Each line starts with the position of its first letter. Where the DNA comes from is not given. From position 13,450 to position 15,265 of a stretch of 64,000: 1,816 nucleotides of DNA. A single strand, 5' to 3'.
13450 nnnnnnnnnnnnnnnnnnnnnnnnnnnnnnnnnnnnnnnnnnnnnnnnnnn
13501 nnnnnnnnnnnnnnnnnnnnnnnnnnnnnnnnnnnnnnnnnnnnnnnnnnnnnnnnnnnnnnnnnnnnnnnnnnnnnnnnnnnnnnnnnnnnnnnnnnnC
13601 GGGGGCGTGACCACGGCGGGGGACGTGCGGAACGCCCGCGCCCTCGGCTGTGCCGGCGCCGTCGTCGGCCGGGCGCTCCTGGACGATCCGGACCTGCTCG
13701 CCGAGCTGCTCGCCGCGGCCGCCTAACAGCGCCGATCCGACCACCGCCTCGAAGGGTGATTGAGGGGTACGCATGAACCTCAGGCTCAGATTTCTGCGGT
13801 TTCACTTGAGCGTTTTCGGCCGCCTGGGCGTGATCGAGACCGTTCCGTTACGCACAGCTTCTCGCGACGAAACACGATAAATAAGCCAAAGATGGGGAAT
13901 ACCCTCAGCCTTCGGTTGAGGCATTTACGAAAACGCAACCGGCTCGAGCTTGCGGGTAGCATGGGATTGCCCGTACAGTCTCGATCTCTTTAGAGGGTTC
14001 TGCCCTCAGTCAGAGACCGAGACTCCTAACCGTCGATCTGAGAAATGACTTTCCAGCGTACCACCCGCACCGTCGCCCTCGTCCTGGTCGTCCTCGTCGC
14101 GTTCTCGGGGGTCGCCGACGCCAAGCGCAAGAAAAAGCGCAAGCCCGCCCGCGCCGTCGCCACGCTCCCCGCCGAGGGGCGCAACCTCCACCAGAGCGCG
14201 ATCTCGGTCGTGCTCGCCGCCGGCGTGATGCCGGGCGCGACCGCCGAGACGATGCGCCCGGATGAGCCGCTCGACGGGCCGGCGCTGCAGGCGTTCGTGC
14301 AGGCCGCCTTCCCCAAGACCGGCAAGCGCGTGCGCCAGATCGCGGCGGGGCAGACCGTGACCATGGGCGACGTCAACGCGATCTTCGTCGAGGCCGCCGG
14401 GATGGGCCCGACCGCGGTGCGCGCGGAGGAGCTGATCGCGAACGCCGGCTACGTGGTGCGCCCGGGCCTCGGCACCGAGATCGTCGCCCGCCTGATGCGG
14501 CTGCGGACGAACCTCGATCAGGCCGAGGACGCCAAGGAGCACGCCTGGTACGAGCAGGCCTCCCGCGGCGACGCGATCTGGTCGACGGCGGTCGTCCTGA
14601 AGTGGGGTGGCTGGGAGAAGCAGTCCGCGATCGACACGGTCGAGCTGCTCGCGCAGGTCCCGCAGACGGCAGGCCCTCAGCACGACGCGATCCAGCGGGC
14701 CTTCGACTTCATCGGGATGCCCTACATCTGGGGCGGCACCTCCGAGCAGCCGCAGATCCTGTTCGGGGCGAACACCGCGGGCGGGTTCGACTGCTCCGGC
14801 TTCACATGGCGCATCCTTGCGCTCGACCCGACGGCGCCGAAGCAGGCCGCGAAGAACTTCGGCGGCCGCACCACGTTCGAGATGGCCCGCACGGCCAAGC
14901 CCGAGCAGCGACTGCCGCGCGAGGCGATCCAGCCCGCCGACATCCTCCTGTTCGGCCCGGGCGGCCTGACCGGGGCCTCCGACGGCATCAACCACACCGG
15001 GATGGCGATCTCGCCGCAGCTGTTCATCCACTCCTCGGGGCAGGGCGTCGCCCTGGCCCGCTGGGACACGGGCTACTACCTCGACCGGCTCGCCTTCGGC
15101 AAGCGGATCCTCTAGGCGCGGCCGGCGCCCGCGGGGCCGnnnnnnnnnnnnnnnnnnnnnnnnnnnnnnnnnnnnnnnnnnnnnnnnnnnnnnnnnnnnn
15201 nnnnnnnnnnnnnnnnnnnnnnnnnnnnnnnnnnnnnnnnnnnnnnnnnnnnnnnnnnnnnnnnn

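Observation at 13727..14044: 318-nt AT-richer, multi-hairpin leader upstream of a secreted NlpC/P60 hydrolase: candidate riboswitch or new cis-regulatory RNA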

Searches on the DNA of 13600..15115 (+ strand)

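Call 4: search_rna_families(source=window, start=13600, end=14200, threshold=evalue, max_evalue=10, show_alignments=4)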
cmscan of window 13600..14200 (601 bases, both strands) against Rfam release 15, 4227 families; matches with E-value up to 10: 3.
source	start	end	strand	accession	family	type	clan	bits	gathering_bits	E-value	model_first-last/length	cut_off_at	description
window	14103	14174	-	RF03950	mir-4928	Gene; miRNA;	-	16.9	100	2.7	1-79/79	no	mir-4928 microRNA precursor family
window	14088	14147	-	RF01841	veev_FSE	Cis-reg; frameshift_element;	-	15.6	55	3.3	1-71/71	no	venezuelan equine encephalitis virus ribosomal frameshift element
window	13956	13976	+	RF01346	CRISPR-DR36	Gene; CRISPR;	-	12.2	38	7.6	1-36/36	no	CRISPR RNA direct repeat element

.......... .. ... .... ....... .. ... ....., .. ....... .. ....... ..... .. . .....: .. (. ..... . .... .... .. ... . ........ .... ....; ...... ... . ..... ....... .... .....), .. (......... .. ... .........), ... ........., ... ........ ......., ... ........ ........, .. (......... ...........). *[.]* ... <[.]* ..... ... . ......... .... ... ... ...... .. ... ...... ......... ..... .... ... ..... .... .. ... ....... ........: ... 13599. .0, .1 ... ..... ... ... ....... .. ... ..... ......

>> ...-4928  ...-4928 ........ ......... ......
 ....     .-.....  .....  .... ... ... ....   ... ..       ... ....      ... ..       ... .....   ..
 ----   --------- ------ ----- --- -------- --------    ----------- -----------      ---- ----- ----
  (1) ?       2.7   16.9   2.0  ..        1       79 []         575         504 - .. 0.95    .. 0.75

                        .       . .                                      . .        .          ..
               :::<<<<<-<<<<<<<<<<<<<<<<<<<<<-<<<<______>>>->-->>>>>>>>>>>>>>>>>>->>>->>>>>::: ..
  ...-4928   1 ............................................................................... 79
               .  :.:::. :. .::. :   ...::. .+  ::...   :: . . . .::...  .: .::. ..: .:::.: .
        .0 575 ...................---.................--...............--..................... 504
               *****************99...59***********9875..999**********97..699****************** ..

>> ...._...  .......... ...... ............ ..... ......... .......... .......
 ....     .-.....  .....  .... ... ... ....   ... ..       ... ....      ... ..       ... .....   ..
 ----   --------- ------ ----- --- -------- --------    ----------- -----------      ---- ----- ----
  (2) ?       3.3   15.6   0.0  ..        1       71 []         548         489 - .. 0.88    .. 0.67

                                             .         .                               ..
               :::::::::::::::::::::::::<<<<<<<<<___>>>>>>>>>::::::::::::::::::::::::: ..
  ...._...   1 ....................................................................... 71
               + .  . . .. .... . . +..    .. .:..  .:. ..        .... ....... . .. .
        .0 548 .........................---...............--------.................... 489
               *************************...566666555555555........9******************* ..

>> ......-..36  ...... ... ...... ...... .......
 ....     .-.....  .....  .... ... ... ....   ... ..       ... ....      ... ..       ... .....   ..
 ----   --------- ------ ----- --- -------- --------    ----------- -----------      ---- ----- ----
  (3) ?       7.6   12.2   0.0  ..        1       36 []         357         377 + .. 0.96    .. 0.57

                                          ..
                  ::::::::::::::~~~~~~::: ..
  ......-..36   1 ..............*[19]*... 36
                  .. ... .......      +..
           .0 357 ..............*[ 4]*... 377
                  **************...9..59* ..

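Call 66: search_rna_families(sources=[L001, L007, L005, L019, L100, L104, L108, L018], threshold=gathering)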
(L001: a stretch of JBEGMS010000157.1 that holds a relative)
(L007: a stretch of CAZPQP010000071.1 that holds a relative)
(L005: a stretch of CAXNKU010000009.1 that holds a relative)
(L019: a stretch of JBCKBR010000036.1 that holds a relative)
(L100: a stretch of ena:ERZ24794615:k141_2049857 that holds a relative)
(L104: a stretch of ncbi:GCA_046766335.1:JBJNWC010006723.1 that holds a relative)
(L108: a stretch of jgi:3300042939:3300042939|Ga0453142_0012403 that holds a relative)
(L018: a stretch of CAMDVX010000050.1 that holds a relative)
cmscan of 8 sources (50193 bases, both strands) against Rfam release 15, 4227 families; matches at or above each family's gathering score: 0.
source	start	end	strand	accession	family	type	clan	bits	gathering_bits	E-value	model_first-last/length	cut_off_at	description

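Call 67: search_rna_families(source=L007, start=2650, end=3050, threshold=evalue, max_evalue=10)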
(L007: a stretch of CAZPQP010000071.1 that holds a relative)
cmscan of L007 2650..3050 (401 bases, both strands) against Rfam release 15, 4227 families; matches with E-value up to 10: 2.
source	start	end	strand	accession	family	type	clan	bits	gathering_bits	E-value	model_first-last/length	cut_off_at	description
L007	2963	3027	+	RF02466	Ms_AS-8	Gene; sRNA;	-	13.5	48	4.3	1-74/74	no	Actinobacteria sRNA Ms_AS-8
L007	2659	2717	-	RF02467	Ms_IGR-2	Gene; sRNA;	-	12.1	45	4.9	1-82/82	no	Mycobacterium sRNA Ms_IGR-2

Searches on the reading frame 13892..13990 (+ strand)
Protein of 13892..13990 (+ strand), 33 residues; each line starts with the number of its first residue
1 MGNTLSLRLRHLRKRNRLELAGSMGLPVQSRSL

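Call 26: search_protein_families(library=pfam, proteins=[window:13892-13990:+], max_evalue=10)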
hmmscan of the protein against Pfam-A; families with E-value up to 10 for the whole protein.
seq(33 aa): 0 families
